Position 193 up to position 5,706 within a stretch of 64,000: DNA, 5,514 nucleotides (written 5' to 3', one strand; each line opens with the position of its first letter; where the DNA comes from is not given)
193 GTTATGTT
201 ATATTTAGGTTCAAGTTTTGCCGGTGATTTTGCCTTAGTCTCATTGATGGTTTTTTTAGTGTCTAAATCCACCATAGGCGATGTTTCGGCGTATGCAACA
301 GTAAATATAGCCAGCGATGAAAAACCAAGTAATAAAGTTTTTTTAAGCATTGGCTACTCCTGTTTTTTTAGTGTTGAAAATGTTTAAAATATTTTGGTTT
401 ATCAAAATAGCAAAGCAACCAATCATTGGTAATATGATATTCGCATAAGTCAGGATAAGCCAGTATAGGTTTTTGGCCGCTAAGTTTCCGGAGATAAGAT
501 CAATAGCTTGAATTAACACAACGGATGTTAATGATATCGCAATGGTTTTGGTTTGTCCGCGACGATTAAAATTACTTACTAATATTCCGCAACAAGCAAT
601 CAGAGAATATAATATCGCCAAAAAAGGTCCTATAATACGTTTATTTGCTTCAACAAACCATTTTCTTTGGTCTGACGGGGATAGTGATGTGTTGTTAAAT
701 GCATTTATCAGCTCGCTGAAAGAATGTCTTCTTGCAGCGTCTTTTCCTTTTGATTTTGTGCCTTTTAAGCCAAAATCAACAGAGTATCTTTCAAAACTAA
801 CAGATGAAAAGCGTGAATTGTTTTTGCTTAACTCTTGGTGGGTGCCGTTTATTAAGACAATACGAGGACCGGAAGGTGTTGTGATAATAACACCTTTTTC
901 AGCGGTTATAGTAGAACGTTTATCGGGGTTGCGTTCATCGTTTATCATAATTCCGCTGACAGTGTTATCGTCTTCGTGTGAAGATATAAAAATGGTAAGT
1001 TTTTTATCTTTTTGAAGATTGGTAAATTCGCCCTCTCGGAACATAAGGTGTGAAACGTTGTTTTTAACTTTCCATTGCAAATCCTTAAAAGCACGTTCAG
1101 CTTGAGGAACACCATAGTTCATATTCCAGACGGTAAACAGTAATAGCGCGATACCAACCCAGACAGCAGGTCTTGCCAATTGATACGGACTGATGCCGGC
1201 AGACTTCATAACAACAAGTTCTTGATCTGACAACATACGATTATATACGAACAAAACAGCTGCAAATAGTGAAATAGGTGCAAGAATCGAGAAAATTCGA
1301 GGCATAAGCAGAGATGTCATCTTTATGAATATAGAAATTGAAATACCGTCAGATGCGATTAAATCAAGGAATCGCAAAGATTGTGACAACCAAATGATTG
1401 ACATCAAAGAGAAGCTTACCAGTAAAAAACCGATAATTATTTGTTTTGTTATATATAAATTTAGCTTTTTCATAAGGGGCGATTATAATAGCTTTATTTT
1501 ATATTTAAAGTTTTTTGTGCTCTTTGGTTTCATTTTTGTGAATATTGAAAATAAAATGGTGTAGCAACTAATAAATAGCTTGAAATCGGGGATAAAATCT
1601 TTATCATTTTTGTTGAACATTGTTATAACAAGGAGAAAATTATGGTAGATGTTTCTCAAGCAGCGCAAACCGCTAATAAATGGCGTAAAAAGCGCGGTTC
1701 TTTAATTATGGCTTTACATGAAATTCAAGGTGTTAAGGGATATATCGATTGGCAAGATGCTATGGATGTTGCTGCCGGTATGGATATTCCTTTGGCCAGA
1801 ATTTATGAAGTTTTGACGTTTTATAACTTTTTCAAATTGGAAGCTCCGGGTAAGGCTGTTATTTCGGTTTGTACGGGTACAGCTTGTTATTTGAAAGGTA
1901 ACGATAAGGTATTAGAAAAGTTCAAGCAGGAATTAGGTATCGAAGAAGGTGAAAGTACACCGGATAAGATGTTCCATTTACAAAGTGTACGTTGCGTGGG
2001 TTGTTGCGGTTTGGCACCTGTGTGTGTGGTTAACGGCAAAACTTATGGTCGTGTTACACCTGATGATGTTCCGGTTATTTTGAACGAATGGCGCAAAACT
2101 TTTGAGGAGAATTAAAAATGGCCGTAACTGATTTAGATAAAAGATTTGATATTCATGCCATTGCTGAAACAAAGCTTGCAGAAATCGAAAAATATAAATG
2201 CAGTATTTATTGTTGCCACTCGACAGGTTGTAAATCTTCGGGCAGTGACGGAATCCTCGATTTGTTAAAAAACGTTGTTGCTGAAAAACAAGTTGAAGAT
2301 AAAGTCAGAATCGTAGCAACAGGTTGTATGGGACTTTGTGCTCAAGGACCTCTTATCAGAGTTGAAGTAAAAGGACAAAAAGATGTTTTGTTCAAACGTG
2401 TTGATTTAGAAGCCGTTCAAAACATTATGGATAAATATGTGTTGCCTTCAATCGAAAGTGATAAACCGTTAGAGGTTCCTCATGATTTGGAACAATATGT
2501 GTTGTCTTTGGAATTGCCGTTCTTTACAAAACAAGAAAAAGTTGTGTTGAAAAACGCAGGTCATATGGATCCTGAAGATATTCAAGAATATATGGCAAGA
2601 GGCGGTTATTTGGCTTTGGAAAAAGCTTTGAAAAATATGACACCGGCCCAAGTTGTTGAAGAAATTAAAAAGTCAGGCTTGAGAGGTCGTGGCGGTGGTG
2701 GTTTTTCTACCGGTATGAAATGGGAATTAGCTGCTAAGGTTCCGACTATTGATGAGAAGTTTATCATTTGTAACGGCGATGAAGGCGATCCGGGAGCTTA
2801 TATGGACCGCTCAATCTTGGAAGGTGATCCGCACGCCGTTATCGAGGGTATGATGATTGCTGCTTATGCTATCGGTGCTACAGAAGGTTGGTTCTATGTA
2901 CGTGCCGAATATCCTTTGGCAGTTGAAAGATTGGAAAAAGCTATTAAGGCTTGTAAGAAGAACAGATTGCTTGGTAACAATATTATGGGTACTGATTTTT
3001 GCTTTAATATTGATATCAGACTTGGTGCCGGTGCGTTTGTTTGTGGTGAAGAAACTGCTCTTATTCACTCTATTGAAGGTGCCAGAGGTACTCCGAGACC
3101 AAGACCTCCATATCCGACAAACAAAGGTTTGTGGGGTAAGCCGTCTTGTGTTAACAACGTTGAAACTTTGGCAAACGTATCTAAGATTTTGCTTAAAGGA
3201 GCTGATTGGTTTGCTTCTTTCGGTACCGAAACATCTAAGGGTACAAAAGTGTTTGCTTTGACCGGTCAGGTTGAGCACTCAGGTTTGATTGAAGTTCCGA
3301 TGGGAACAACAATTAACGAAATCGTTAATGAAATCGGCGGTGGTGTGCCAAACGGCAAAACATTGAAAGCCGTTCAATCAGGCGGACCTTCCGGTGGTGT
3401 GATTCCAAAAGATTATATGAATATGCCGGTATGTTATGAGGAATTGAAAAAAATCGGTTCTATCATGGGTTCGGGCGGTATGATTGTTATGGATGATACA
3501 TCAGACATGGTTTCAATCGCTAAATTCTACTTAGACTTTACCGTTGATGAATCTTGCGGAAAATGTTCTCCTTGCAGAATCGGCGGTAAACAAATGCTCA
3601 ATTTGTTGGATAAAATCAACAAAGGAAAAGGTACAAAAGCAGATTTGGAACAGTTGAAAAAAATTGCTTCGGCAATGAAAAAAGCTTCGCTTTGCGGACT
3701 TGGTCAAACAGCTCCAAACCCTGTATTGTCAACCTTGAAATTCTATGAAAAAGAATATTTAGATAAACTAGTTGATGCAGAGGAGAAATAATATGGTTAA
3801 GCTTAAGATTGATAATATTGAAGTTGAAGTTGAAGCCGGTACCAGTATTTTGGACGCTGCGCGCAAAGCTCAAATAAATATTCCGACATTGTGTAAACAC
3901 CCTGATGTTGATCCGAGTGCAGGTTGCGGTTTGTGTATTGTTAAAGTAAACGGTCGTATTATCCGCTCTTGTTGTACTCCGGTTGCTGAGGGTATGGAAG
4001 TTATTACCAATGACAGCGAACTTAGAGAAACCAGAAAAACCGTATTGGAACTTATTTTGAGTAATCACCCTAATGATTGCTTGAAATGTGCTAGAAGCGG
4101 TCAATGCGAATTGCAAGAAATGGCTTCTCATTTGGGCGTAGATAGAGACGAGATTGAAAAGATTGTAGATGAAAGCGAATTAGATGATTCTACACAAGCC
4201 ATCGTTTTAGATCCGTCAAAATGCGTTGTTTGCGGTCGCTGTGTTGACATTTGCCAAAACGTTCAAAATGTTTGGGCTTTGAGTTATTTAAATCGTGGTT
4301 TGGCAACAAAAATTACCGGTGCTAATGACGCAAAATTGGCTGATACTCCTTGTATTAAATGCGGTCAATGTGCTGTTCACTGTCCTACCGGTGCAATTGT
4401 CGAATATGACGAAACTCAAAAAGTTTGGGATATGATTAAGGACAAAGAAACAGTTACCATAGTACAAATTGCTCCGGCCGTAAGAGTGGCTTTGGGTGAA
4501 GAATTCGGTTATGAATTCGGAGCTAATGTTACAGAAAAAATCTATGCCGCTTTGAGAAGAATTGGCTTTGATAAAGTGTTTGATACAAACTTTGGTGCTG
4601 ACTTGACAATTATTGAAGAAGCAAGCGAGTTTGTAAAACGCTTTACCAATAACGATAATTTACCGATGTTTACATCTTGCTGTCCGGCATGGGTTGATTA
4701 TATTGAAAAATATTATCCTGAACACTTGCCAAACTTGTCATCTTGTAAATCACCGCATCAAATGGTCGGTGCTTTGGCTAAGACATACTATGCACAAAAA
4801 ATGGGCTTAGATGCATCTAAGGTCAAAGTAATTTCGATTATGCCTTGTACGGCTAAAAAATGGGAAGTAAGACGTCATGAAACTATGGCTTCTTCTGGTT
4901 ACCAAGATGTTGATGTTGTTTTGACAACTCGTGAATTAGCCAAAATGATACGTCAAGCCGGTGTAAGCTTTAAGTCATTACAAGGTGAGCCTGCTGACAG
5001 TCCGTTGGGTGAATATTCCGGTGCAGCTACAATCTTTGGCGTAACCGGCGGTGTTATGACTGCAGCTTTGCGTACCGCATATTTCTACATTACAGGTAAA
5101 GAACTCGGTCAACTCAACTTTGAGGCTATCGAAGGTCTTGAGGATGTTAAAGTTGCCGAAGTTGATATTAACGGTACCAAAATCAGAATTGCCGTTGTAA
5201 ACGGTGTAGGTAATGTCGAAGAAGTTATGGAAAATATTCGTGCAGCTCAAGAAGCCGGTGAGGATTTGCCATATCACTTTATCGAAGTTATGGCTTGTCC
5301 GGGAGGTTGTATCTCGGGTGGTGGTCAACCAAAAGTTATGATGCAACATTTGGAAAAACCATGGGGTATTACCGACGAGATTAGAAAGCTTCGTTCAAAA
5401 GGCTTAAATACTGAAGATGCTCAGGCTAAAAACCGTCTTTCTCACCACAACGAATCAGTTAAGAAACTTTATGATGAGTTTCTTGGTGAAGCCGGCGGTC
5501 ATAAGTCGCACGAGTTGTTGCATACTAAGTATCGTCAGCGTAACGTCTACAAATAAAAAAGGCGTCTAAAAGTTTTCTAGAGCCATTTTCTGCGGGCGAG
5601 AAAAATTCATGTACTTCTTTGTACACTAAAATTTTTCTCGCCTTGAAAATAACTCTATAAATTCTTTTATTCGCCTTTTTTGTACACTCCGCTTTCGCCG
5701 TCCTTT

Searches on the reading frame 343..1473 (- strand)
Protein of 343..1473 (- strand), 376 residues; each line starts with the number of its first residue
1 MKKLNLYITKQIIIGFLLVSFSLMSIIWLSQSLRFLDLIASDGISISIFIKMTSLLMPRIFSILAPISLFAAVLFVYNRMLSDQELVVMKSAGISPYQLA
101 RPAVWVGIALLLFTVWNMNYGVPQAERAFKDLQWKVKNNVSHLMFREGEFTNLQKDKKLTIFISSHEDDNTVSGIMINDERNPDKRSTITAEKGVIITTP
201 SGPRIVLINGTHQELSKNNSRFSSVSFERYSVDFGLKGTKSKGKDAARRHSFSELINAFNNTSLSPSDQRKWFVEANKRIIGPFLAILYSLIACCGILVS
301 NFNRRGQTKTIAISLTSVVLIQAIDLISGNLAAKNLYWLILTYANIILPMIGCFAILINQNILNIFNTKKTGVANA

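Call 68: search_protein_families(library=pfam, max_evalue=0.00001, proteins=[window:343-1473:-])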
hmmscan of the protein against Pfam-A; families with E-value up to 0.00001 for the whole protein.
window:343-1473:- (376 aa): 1 family
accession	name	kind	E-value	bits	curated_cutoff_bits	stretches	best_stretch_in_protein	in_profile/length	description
PF03739.19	LptF_LptG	-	5.5e-70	236.6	27.9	1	7-356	2-349/353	Lipopolysaccharide export system permease LptF/LptG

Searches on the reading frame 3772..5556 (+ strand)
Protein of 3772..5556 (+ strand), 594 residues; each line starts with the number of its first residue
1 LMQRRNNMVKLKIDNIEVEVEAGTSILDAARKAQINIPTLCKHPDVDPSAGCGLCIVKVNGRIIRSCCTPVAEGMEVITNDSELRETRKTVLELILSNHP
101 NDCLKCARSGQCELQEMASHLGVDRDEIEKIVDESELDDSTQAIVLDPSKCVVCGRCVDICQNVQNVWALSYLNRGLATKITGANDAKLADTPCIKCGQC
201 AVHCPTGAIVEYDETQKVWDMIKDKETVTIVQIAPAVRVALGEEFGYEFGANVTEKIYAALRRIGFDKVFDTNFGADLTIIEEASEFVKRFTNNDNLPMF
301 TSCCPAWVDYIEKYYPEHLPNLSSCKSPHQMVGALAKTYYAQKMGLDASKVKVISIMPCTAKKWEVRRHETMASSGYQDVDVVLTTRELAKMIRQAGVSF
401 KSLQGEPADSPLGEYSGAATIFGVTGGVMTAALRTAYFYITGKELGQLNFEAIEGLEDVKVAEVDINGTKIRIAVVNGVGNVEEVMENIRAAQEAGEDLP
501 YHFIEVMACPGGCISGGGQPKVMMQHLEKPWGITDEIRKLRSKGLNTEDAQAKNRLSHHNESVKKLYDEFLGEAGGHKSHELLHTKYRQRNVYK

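Call 68: search_protein_families(library=pfam, max_evalue=0.00001, proteins=[window:3772-5556:+])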
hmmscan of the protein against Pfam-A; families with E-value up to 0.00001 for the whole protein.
window:3772-5556:+ (594 aa): 7 families
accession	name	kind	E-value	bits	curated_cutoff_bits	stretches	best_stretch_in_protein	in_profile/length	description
PF02906.19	Fe_hyd_lg_C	-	7.4e-101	337.3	22.1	1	229-517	3-245/245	Iron only hydrogenase large subunit, C-terminal domain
PF02256.22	Fe_hyd_SSU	-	8.7e-21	74.2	24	1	535-590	1-56/56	Iron hydrogenase small subunit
PF13510.11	Fer2_4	-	1.4e-17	63.9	22.8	1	7-80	2-80/82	2Fe-2S iron-sulfur cluster binding domain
PF10588.14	NADH-G_4Fe-4S_3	-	5.1e-17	61.6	27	1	88-125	1-38/40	NADH-ubiquinone oxidoreductase-G iron-sulfur binding region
PF00111.32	Fer2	-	3.3e-09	37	21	1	15-71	7-58/77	2Fe-2S iron-sulfur cluster binding domain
PF12838.12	Fer4_7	-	4.8e-06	27.4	27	0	150-208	1-52/52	4Fe-4S dicluster domain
PF00037.32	Fer4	-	5.3e-06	26.5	21.1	0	194-209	8-23/24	4Fe-4S binding domain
